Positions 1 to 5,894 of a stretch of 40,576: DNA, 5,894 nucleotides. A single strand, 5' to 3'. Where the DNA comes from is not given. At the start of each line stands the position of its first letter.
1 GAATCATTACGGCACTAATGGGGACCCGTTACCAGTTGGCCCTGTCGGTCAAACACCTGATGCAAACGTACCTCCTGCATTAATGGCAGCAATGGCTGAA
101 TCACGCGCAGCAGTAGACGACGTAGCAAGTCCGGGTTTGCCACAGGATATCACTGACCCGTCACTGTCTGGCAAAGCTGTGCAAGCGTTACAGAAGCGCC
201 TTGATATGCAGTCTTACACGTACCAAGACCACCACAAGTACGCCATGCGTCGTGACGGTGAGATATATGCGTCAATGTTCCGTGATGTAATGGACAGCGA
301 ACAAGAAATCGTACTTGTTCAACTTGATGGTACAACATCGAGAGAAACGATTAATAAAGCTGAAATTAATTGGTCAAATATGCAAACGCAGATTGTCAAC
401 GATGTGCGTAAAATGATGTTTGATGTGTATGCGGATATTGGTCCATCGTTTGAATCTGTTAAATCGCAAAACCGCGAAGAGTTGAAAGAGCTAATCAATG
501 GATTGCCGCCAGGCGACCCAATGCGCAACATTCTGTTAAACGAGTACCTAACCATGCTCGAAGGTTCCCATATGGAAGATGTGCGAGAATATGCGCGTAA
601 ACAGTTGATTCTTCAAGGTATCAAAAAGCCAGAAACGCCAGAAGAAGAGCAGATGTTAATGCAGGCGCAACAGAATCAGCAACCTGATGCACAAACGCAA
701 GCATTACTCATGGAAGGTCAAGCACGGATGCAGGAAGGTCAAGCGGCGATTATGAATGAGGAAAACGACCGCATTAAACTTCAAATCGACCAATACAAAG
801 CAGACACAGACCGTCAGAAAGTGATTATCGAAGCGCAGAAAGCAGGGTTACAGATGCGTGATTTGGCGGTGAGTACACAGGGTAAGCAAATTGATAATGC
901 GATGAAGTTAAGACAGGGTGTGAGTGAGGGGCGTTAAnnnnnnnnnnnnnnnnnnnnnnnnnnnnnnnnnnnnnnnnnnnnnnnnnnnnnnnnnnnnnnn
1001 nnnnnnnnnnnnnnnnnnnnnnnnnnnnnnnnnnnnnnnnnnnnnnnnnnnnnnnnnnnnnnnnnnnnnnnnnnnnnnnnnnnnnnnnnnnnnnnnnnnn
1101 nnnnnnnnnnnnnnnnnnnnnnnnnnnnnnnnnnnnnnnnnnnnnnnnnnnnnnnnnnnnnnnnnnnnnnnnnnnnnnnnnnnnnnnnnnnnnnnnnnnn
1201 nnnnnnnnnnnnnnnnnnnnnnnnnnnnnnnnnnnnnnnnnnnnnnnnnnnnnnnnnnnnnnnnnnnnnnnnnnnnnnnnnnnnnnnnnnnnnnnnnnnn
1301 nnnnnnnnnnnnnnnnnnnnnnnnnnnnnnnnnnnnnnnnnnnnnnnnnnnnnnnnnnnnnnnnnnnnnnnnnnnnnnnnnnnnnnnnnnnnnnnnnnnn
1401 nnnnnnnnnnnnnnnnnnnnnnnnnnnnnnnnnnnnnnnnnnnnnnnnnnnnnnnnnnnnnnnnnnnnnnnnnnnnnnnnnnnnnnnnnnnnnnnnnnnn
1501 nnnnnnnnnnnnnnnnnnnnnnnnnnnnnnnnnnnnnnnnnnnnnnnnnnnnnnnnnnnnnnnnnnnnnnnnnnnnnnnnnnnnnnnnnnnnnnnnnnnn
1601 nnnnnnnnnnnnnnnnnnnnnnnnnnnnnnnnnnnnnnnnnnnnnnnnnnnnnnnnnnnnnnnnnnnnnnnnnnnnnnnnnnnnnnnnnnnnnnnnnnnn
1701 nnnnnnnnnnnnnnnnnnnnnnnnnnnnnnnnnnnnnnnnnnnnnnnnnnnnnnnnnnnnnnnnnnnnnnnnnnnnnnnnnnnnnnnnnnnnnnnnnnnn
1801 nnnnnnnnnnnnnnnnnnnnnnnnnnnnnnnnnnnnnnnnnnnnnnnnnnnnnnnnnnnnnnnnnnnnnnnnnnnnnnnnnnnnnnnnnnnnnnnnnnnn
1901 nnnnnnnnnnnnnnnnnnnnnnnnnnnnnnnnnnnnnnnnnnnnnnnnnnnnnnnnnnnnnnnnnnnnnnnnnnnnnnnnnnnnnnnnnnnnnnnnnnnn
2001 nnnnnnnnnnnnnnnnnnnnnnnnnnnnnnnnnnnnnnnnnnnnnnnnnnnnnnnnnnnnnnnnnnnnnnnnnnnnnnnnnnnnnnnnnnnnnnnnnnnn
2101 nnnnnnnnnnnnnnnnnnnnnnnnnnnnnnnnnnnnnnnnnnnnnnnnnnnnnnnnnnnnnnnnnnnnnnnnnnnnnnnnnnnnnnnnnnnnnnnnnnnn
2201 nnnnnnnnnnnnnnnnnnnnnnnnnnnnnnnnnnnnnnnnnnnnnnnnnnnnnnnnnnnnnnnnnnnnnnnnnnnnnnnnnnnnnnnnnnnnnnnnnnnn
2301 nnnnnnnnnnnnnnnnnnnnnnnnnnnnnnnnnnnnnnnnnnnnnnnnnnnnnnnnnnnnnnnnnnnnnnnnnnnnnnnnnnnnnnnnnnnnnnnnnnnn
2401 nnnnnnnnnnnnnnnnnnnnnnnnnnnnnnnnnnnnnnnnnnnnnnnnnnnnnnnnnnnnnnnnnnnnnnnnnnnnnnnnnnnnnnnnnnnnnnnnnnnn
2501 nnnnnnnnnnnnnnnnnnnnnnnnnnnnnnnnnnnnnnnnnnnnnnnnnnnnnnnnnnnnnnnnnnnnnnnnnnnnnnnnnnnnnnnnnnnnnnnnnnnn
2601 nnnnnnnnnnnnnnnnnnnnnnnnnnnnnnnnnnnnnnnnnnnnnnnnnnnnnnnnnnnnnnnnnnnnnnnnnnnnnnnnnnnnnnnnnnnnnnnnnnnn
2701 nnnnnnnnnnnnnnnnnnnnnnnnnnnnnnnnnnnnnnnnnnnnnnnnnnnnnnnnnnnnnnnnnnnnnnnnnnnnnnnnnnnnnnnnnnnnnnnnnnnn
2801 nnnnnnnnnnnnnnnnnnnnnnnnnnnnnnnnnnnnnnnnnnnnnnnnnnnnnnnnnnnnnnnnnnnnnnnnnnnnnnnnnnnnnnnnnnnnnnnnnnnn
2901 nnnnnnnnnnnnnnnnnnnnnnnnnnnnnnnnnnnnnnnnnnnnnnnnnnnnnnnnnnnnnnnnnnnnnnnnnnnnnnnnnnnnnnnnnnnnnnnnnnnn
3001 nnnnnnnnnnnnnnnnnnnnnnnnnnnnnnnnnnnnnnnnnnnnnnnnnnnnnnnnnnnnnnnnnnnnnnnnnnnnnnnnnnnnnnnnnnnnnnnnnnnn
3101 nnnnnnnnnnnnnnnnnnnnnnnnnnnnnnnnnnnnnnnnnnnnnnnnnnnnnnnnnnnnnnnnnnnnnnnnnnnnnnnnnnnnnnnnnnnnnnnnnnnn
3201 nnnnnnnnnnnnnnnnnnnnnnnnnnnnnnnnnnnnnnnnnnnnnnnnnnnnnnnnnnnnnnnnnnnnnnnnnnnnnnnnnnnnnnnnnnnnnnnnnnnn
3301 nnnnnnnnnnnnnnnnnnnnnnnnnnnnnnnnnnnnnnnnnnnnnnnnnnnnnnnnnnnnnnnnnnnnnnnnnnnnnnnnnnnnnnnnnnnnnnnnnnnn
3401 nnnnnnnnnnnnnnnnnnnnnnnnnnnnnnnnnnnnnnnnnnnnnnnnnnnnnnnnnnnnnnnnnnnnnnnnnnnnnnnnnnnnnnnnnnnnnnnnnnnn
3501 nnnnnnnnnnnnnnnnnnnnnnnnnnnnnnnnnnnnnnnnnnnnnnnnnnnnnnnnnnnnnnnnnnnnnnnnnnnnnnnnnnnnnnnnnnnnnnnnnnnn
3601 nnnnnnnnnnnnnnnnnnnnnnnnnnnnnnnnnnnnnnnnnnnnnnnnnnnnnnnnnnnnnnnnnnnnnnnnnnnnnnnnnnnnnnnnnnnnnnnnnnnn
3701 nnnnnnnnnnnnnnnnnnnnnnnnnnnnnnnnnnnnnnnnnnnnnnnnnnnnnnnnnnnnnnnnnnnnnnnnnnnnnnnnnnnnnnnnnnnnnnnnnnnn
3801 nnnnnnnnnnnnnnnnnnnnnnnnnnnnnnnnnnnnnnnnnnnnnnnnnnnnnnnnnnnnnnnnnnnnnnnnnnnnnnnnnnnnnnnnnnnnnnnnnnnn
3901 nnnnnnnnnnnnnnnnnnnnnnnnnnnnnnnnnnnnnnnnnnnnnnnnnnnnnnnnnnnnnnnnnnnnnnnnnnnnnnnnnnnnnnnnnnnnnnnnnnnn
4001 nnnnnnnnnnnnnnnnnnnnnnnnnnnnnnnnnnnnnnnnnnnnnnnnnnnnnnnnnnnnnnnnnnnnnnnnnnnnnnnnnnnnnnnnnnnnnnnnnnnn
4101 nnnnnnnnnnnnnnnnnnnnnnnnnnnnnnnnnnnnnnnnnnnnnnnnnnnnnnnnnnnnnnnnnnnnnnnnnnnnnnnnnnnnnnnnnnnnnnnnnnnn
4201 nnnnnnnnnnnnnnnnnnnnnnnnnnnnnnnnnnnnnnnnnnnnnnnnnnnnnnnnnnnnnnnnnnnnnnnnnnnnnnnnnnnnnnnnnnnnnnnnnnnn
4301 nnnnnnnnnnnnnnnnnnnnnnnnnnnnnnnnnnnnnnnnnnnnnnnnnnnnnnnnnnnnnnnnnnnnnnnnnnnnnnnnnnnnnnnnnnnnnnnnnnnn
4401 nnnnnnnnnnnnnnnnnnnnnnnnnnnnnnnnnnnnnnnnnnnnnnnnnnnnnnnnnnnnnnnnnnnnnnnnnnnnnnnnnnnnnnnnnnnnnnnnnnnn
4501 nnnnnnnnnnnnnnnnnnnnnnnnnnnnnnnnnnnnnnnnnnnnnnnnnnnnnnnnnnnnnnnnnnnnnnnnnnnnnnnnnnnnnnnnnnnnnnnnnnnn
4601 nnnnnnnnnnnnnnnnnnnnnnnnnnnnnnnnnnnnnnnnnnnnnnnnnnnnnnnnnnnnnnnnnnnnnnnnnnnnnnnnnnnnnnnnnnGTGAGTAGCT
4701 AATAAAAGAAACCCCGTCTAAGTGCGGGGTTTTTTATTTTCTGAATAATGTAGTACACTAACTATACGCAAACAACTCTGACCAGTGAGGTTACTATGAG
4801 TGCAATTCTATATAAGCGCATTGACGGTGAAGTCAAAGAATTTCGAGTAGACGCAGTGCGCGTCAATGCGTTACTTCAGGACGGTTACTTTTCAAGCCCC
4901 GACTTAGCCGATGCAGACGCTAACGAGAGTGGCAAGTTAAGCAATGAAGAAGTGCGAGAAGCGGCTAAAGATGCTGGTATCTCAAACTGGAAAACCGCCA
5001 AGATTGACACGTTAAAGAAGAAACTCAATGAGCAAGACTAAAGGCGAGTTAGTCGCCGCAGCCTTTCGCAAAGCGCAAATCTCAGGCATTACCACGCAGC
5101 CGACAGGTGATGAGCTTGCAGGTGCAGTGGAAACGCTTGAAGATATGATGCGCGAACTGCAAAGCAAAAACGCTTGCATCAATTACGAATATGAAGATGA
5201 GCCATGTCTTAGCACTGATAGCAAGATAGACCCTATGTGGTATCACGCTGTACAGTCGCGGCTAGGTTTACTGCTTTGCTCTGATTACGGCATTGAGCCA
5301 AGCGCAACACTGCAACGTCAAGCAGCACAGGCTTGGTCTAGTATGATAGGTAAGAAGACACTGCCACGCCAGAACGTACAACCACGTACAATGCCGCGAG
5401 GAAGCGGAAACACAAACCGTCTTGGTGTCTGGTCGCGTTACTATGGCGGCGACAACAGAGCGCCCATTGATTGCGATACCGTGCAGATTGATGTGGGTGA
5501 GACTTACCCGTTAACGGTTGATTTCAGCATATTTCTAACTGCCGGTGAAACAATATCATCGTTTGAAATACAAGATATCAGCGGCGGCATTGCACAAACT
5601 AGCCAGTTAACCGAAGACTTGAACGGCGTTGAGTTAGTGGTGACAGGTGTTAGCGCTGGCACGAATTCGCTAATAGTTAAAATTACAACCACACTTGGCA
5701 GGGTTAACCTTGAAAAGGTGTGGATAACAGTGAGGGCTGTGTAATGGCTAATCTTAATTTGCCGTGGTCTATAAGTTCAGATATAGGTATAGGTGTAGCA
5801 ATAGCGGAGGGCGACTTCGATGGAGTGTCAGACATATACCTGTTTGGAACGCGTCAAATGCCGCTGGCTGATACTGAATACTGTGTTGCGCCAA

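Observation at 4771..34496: Conserved roughly 21-bp element TTAAC-N6-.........(R) recurring at intergenic junctions throughout the genome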

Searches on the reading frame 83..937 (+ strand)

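Call 46: search_protein_families(library=phrogs, proteins=[window:83-937:+], max_evalue=0.001)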
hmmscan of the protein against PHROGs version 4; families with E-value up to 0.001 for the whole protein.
window:83-937:+ (284 aa): 1 family
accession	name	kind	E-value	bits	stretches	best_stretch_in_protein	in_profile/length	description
phrog_156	-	head and packaging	7.2e-43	148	1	4-258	394-643/681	portal protein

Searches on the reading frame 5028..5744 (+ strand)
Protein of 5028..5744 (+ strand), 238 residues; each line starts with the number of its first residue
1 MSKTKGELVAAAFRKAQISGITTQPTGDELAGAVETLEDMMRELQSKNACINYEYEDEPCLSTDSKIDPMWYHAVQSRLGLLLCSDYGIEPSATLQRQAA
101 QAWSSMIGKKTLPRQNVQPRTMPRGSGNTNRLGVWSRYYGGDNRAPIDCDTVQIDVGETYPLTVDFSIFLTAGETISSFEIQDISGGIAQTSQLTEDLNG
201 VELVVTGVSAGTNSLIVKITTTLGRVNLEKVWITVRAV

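Call 46: search_protein_families(library=phrogs, proteins=[window:5028-5744:+], max_evalue=0.001)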
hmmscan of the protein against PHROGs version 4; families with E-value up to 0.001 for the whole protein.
window:5028-5744:+ (238 aa): 2 families
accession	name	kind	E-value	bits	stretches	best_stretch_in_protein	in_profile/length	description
phrog_637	-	connector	1.9e-24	87.3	1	2-143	3-149/156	head-tail adaptor Ad3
phrog_12985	-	unknown function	3.1e-06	28.1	0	54-121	155-217/238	-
